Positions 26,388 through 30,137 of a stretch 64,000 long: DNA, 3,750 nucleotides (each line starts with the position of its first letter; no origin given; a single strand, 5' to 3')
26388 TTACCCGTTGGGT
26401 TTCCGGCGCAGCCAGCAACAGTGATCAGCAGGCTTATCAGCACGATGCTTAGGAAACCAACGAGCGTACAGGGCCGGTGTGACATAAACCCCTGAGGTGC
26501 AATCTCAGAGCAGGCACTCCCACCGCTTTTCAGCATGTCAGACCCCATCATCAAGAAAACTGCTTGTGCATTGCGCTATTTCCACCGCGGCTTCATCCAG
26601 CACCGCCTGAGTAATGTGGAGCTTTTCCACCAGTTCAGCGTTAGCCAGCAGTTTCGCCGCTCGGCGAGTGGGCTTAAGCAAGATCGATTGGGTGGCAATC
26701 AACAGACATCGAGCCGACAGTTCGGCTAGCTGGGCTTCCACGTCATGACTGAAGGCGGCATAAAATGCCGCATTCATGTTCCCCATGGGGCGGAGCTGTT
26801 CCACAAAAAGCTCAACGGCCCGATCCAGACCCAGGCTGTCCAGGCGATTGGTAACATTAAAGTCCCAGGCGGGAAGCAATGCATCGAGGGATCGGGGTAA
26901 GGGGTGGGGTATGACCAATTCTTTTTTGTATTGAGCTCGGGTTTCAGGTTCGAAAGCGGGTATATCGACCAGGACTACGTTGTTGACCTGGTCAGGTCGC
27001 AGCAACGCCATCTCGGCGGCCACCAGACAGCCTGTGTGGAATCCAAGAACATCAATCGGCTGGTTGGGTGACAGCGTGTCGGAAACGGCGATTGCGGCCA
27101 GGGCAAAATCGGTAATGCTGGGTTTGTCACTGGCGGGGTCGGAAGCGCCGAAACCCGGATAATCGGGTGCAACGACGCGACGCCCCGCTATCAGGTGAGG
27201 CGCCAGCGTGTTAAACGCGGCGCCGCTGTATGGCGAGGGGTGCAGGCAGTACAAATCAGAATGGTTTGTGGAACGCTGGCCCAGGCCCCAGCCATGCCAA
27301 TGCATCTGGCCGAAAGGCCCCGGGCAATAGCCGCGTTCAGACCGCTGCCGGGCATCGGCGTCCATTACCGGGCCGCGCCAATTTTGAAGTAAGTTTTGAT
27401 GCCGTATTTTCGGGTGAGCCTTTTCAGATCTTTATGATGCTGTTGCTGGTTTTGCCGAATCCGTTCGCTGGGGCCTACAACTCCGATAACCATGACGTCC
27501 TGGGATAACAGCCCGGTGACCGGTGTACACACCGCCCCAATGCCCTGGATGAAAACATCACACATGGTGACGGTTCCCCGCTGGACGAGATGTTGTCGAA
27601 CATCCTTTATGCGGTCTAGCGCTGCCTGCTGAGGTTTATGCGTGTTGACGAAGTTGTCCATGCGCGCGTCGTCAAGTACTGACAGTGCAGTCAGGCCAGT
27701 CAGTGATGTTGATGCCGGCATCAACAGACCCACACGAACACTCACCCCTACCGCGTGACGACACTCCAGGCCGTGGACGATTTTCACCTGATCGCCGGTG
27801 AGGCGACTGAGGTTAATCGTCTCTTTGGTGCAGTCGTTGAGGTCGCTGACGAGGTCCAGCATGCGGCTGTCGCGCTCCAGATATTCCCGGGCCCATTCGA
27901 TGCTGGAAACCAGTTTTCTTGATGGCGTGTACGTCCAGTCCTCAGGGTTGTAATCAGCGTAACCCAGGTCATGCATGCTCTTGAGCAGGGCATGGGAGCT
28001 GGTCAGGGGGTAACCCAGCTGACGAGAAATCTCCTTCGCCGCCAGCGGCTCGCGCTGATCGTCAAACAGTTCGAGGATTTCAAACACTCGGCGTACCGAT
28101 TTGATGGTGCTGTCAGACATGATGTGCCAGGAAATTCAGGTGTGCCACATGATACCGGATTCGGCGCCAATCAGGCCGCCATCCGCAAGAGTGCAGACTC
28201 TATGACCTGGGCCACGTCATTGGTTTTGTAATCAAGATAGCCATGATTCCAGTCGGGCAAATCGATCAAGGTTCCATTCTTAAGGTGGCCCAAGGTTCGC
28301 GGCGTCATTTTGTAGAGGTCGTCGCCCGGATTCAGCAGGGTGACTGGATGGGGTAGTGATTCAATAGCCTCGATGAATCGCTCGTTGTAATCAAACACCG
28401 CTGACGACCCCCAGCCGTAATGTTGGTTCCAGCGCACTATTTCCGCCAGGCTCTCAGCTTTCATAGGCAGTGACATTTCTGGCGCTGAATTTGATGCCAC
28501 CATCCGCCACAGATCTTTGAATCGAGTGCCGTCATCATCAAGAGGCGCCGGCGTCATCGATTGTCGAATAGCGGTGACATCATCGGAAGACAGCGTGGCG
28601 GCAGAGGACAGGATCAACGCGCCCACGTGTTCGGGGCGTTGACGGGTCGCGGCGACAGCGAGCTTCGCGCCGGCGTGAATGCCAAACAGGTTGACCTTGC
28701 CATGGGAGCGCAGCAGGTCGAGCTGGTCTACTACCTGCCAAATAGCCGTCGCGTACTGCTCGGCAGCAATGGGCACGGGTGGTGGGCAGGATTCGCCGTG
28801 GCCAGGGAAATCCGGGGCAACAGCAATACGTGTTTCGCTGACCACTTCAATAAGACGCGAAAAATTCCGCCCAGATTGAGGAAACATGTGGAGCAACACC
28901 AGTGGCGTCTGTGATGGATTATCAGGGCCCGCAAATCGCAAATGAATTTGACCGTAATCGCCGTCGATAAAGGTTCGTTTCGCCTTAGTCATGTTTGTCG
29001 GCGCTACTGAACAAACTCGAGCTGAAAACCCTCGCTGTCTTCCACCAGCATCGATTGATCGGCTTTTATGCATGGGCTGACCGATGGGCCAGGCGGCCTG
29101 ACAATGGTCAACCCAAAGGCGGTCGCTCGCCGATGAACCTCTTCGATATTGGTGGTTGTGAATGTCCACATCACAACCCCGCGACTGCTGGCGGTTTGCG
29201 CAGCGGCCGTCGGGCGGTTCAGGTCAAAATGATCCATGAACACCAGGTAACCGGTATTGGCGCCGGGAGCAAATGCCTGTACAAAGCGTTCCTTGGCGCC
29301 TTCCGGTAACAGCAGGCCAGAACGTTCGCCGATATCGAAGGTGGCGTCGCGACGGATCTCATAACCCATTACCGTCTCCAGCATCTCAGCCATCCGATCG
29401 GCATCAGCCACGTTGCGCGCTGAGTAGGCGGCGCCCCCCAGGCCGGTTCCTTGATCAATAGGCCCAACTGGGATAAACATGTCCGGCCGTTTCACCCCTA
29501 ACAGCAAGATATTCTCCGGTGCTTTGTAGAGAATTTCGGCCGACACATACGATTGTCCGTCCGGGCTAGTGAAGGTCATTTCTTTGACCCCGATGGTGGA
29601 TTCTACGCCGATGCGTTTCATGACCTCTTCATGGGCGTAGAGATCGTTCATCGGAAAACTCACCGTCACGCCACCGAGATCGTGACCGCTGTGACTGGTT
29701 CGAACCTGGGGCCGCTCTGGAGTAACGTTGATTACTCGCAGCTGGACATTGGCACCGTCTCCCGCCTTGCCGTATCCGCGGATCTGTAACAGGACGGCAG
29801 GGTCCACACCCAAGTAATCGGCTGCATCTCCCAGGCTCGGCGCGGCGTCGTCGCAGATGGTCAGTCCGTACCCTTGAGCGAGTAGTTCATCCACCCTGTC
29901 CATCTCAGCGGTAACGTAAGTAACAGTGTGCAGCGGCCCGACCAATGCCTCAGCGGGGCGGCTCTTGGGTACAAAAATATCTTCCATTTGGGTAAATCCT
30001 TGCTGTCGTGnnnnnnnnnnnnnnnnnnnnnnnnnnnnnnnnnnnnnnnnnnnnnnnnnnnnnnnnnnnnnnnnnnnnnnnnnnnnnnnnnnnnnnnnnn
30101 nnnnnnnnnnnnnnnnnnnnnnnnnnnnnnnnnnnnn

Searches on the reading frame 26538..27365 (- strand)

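Call 53: search_protein_families(library=pfam, proteins=[window:26538-27365:-], max_evalue=0.001)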
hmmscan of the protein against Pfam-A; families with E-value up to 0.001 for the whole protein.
window:26538-27365:- (275 aa): 4 families
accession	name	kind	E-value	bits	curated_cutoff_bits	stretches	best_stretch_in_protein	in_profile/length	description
PF00561.26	Abhydrolase_1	-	1.1e-11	45.3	25.8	1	47-142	12-111/245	alpha/beta hydrolase fold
PF12697.13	Abhydrolase_6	-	9.7e-09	36.6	26.3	1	40-225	3-174/217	Alpha/beta hydrolase family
PF00975.26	Thioesterase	-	1.1e-07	32.8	26.4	1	38-199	3-133/226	Thioesterase domain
PF12146.15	Hydrolase_4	-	4.6e-05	23.3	27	1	60-148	30-121/239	Serine aminopeptidase, S33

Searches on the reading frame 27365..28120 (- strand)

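Call 53: search_protein_families(library=pfam, proteins=[window:27365-28120:-], max_evalue=0.001)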
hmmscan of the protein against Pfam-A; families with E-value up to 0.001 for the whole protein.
window:27365-28120:- (251 aa): 2 families
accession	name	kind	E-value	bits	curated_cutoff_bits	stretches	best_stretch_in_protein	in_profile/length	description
PF09339.16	HTH_IclR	-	1.1e-11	44.8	22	1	8-58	1-51/52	IclR helix-turn-helix domain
PF01614.24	IclR_C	-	3.8e-11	43.3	24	1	90-230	16-163/174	Bacterial transcriptional regulator IclR C-terminal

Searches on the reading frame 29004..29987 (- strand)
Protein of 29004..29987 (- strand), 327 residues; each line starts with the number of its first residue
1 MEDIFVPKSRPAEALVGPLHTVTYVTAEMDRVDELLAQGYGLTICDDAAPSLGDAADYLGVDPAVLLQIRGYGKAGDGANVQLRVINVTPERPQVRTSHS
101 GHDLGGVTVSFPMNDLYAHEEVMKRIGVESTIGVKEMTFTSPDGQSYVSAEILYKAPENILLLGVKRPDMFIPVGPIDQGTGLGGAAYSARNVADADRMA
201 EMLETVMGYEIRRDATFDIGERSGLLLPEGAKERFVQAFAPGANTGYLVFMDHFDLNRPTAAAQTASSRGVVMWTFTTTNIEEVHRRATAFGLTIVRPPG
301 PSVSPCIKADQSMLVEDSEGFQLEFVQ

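Call 53: search_protein_families(library=pfam, proteins=[window:29004-29987:-], max_evalue=0.001)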
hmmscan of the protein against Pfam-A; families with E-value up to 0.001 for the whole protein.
window:29004-29987:- (327 aa): 1 family
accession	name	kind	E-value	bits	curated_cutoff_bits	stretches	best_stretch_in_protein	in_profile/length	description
PF00903.31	Glyoxalase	-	2.1e-05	25.3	20.6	1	190-325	6-121/121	Glyoxalase/Bleomycin resistance protein/Dioxygenase superfamily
